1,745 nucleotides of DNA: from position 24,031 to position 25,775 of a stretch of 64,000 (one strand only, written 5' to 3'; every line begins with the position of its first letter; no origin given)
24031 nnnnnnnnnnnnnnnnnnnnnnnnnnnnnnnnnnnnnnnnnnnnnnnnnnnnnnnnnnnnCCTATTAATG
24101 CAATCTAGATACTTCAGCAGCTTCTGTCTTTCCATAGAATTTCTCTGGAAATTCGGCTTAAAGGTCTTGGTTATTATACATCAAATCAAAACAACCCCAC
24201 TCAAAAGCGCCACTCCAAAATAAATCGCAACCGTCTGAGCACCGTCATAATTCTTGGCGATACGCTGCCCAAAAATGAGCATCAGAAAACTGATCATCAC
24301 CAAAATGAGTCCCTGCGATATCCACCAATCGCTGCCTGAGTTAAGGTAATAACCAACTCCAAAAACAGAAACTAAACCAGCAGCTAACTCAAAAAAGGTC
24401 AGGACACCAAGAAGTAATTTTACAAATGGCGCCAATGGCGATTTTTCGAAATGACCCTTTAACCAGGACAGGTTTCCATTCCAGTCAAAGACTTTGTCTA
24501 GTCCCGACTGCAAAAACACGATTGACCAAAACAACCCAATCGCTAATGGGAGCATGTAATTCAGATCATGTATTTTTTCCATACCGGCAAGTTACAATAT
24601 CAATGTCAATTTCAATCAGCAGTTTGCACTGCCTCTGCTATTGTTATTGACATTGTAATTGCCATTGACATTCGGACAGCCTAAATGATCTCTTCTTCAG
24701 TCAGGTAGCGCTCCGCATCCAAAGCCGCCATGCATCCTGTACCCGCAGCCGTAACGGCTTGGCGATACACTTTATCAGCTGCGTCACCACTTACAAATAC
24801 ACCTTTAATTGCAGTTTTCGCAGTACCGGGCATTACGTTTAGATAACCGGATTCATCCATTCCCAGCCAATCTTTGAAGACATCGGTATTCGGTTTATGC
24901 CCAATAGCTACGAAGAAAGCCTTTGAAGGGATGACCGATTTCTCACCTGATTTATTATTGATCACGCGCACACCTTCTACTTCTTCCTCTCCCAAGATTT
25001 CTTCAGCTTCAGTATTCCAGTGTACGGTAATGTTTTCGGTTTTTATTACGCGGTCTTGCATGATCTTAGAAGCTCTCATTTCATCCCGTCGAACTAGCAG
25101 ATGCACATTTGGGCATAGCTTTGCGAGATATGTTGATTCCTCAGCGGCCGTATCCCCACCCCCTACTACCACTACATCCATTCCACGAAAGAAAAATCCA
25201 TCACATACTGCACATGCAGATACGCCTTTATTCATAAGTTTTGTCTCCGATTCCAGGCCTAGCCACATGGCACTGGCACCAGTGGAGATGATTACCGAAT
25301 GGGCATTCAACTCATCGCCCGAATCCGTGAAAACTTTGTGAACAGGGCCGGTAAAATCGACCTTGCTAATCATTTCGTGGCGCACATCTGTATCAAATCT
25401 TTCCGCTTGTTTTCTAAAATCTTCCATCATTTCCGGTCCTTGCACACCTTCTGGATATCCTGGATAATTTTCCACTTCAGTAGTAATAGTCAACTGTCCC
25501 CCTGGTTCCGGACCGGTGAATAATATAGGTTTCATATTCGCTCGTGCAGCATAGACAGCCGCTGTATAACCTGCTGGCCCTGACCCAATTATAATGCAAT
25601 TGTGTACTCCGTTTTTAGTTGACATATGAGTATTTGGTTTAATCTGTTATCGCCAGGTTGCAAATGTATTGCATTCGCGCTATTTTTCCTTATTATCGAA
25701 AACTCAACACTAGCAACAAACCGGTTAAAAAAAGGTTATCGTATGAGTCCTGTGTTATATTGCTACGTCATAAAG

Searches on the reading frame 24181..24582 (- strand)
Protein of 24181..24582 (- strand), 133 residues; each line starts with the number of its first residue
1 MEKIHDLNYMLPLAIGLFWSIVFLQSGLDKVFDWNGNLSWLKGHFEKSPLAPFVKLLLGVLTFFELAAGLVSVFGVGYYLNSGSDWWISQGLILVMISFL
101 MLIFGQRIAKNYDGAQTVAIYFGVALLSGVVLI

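Call 93: search_protein_families(library=pfam, proteins=[window:24181-24582:-], max_evalue=0.01)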
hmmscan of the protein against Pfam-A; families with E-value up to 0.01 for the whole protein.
window:24181-24582:- (133 aa): 1 family
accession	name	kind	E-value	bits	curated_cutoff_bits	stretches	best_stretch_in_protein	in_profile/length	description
PF07681.17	DoxX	-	0.00046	21.2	23.6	1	13-78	3-65/85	DoxX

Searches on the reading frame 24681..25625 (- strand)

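Call 93: search_protein_families(library=pfam, proteins=[window:24681-25625:-], max_evalue=0.01)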
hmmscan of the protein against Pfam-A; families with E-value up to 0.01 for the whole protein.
window:24681-25625:- (314 aa): 9 families
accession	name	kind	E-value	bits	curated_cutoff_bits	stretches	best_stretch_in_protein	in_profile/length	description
PF07992.20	Pyr_redox_2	-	1.7e-43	149.5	26.1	1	9-297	2-291/291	Pyridine nucleotide-disulphide oxidoreductase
PF13738.12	Pyr_redox_3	-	4.9e-21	75.7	30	1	59-280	76-305/305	Pyridine nucleotide-disulphide oxidoreductase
PF00070.33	Pyr_redox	-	8.4e-15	55.5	22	1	151-221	2-79/82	Pyridine nucleotide-disulphide oxidoreductase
PF01134.28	GIDA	-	7.5e-08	32.3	22.1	1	10-37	2-29/391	Glucose inhibited division protein A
PF12831.13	FAD_oxidored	-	1.8e-05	24.7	27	1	10-49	2-42/416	FAD dependent oxidoreductase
PF00890.30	FAD_binding_2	-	2.3e-05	24.2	20.4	1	11-46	3-39/414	FAD binding domain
PF01946.23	Thi4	-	0.00017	21.3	26.2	0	9-35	19-46/235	Thi4 family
PF13450.12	NAD_binding_8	-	0.00059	20.5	21.9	1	12-47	1-37/68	NAD(P)-binding Rossmann-like domain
PF03486.20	HI0933_like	-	0.001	19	50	0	9-37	2-30/244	HI0933-like protein Rossmann domain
